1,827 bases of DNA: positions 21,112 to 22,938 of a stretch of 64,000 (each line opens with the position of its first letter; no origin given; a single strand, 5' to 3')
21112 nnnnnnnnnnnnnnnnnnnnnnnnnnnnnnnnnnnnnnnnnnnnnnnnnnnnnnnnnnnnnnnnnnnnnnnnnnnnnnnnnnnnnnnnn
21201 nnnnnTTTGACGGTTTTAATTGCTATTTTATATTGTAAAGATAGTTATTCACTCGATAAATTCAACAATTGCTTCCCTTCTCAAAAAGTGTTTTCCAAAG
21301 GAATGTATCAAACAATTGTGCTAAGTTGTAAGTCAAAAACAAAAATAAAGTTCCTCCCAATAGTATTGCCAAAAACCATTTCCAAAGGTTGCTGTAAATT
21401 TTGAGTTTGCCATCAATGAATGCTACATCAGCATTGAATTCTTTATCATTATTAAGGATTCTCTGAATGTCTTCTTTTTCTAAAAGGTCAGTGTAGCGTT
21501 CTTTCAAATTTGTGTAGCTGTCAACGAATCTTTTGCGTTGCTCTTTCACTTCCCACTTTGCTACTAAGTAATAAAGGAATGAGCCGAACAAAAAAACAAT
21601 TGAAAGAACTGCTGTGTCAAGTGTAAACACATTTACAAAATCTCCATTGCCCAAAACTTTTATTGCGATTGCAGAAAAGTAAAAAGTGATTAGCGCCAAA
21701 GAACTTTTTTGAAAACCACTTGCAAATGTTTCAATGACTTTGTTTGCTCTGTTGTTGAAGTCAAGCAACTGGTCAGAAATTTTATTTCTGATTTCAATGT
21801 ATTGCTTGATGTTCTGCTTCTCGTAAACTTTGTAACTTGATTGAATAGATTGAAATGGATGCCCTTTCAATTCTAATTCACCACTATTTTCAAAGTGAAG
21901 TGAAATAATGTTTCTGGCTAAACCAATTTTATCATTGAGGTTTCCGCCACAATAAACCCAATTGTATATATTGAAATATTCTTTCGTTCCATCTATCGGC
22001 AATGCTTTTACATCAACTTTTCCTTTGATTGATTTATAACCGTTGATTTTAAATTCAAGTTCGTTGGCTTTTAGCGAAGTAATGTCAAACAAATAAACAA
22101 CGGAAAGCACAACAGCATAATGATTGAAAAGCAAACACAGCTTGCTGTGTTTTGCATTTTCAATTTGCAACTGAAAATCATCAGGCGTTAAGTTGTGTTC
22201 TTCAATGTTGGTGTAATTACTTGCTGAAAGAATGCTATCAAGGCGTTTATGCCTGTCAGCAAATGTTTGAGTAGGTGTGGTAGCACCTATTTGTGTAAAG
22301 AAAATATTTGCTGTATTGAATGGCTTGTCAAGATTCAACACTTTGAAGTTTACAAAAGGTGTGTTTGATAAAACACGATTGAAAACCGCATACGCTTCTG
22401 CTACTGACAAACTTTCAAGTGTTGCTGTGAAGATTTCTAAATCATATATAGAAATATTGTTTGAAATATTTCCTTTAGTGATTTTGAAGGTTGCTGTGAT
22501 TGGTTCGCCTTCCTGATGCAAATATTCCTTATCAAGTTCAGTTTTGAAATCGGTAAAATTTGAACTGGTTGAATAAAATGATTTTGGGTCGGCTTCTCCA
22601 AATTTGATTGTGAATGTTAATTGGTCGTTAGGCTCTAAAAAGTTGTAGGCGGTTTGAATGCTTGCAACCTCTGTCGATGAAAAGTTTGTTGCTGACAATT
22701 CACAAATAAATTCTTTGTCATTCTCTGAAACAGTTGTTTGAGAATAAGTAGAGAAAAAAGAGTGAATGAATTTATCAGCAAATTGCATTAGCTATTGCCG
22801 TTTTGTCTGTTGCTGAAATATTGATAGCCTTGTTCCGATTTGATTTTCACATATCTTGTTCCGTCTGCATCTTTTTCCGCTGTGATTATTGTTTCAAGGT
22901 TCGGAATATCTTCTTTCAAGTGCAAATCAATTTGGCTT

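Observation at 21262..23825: Translationally coupled pair of an NA37/NdpA-like protein and an unknown protein with three TM helices at the head of the island operon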

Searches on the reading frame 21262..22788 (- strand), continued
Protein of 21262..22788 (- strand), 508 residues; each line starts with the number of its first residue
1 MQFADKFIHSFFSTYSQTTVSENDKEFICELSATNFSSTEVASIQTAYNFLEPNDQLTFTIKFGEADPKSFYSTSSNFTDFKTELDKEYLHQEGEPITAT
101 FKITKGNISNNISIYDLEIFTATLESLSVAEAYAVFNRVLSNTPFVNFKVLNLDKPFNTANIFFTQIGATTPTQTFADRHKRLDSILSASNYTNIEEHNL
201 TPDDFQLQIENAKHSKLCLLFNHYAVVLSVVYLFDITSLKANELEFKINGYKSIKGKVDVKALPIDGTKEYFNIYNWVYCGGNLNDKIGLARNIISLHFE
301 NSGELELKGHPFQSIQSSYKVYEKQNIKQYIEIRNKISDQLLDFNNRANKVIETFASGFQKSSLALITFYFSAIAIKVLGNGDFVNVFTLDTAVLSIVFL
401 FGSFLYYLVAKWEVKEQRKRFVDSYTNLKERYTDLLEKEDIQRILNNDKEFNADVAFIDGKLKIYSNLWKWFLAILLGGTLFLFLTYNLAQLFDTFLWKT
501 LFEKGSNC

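Call 88: search_protein_families(library=phrogs, proteins=[L072:12281-12823:+, L072:12813-14435:+, L072:14444-17092:+, L072:17638-18900:+, L072:19643-20641:+, L072:2857-4539:-, L072:1949-2860:-, L072:4526-5452:-, L072:8590-9726:+, L072:7417-8061:+], max_evalue=0.00001)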
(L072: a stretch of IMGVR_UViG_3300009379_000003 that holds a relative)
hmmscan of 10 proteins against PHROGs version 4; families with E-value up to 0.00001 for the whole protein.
L072:12281-12823:+ (181 aa): 1 family
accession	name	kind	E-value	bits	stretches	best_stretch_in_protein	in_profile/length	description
phrog_2414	-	head and packaging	2.5e-25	90.5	1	1-167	1-175/199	terminase small subunit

L072:12813-14435:+ (541 aa): 3 families
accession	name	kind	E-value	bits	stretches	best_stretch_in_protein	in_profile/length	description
phrog_675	-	head and packaging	5.1e-119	399.1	1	23-529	24-551/576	terminase large subunit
phrog_12876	-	head and packaging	7.8e-24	85.6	1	97-226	2-129/235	terminase large subunit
phrog_15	-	head and packaging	1.6e-15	57.5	1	25-223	359-574/1330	terminase large subunit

L072:14444-17092:+ (883 aa): 6 families
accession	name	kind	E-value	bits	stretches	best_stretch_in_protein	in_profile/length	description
phrog_3753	-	head and packaging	7.2e-78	263.5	1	30-447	29-460/503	portal protein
phrog_9907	-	head and packaging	1.1e-45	157.5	1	479-842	4-369/421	minor head protein and DNA pilot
phrog_18054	-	unknown function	2.6e-23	84.1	1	461-739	25-330/333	-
phrog_115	-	head and packaging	1.2e-09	38.9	1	638-830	262-407/665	minor head protein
phrog_241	-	head and packaging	8.9e-09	35.9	1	638-735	218-275/679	head morphogenesis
phrog_13868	-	unknown function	1.6e-07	31.7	0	567-672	161-263/359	-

L072:17638-18900:+ (421 aa): 1 family
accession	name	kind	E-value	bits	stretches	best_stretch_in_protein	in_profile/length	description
phrog_8158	-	head and packaging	3.8e-51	175.5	1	50-407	54-396/408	head maturation protease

L072:19643-20641:+ (333 aa): 2 families
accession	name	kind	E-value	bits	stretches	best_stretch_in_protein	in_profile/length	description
phrog_3922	-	head and packaging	7.8e-77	259.9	1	2-332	8-358/362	major head protein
phrog_5383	-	unknown function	1.7e-27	97.4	1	5-228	12-237/505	-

L072:2857-4539:- (560 aa): 2 families
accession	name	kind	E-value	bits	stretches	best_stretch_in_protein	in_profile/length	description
phrog_2610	-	unknown function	4.8e-97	327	1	17-553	8-561/565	-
phrog_310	-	integration and excision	8.2e-28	98.6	1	35-400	147-516/696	transposase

L072:1949-2860:- (303 aa): 3 families
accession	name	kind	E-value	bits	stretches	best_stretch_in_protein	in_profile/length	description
phrog_2630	-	unknown function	7.1e-37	128.4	1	4-276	12-297/326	-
phrog_296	-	integration and excision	2.9e-23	83.4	1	6-234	301-520/626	DNA transposition protein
phrog_25422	-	unknown function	2.7e-07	31.6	1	1-100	1-101/117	-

L072:4526-5452:- (308 aa): 1 family
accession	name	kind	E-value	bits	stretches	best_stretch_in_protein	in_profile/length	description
phrog_1733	-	unknown function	4.9e-09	36.9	1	102-258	61-222/305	-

L072:8590-9726:+ (379 aa): 1 family
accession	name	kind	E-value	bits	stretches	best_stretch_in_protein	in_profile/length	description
phrog_30064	-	unknown function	6.2e-17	62.7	1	88-362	63-338/346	-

L072:7417-8061:+ (215 aa): 0 families

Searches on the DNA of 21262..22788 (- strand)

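Call 55: search_dna_similar(query=L046:6952-9548:+, collection=ecoli_genomes, mode=near, max_rows=12)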
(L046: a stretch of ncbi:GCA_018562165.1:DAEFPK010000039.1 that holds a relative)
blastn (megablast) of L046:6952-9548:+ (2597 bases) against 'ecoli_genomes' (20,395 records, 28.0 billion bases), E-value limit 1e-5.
Records with a match: 30; places in all: 30; records where one place covers at least 80% of the query: 30.
Genomes with a match: 30 of 5426; with a place that covers at least 80% of the query: 30. Places per genome that has any: lowest 1, median 1, highest 1. On chromosomes: 30 places; on plasmids: 0.
Best place of each record, by identity: >=99% 30.
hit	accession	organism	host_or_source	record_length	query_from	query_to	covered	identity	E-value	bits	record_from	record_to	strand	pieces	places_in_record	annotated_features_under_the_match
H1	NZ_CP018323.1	Escherichia coli strain KSC9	porcine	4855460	1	2597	100%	99.9%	0e+0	4785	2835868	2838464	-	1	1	hypothetical protein | nucleoid-associated protein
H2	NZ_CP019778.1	Escherichia coli strain NCTC86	Homo sapiens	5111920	1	2597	100%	99.9%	0e+0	4785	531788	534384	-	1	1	hypothetical protein | nucleoid-associated protein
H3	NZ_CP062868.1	Escherichia coli strain Res13-Lact-PEB01-20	Sus scrofa domesticus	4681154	1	2597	100%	99.9%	0e+0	4785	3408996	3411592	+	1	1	hypothetical protein | nucleoid-associated protein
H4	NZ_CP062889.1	Escherichia coli O100:H21 strain Res13-Lact-ER07-18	Sus scrofa domesticus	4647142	1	2597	100%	99.9%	0e+0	4785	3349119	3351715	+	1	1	hypothetical protein | nucleoid-associated protein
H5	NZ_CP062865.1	Escherichia coli O39:H21 strain Res13-Lact-PEB08-01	Sus scrofa domesticus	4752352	1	2597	100%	99.9%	0e+0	4785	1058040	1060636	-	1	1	hypothetical protein | nucleoid-associated protein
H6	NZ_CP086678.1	Escherichia coli strain EFF60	anaerobic effluent of swine manure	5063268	1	2597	100%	99.9%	0e+0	4785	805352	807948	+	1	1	hypothetical protein | nucleoid-associated protein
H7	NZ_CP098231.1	Escherichia coli strain XJ34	bovine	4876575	1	2597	100%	99.9%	0e+0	4785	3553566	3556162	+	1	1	hypothetical protein | nucleoid-associated protein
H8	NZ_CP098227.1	Escherichia coli strain XJ6-3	bovine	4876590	1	2597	100%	99.9%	0e+0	4785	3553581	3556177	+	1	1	hypothetical protein | nucleoid-associated protein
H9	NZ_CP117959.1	Escherichia coli strain B-2207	Homo sapiens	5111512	1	2597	100%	99.9%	0e+0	4785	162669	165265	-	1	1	hypothetical protein | nucleoid-associated protein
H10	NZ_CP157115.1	Escherichia coli strain UTME-8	Sus scrofa domesticus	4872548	1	2597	100%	99.9%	0e+0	4785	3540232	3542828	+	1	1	hypothetical protein | nucleoid-associated protein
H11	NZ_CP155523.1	Escherichia coli strain WWCOL-315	wastewater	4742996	1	2597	100%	99.9%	0e+0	4785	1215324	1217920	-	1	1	hypothetical protein | nucleoid-associated protein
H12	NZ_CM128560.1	Escherichia coli strain 4600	pig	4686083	1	2597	100%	99.9%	0e+0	4785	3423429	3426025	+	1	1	hypothetical protein | nucleoid-associated protein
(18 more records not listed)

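Call 57: get_annotated_region(hit=H2, flank=9000)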
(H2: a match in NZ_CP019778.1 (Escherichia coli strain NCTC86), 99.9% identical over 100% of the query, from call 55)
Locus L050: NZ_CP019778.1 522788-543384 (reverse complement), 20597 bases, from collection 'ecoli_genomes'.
description: Escherichia coli strain NCTC86 chromosome, complete genome
organism: Escherichia coli strain NCTC86 (NCBI taxid 562)
replicon: chromosome; assembly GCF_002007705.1
host: Homo sapiens; source: -; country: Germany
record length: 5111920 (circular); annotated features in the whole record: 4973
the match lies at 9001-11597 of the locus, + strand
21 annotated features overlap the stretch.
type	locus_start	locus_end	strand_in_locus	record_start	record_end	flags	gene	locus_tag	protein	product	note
CDS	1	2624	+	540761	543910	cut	acrB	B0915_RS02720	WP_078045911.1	efflux RND transporter permease AcrB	-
CDS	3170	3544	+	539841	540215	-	tomB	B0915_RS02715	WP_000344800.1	Hha toxicity modulator TomB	-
CDS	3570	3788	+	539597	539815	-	hha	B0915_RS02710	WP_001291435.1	HHA domain-containing protein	-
CDS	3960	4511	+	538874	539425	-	maa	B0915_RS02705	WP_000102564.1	maltose O-acetyltransferase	-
CDS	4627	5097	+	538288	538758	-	ylaC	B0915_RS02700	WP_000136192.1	YlaC family protein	-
CDS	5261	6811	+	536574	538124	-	pdeB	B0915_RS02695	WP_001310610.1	cyclic-guanylate-specific phosphodiesterase PdeB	-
CDS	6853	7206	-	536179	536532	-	ybaA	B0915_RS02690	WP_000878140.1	DUF1428 domain-containing protein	-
CDS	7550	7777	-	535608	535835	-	-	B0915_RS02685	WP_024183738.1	DUF2188 domain-containing protein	-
CDS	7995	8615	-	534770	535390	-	-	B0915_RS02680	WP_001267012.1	recombinase family protein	-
CDS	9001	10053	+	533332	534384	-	-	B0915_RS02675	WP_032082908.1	nucleoid-associated protein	-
CDS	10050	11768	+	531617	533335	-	-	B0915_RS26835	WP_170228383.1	hypothetical protein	-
CDS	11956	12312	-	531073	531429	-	-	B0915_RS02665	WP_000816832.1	hypothetical protein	-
CDS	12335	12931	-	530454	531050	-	-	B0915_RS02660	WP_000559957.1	hypothetical protein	-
CDS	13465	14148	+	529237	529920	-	-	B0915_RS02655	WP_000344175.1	hypothetical protein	-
CDS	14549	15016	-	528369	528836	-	-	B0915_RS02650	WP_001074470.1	hypothetical protein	-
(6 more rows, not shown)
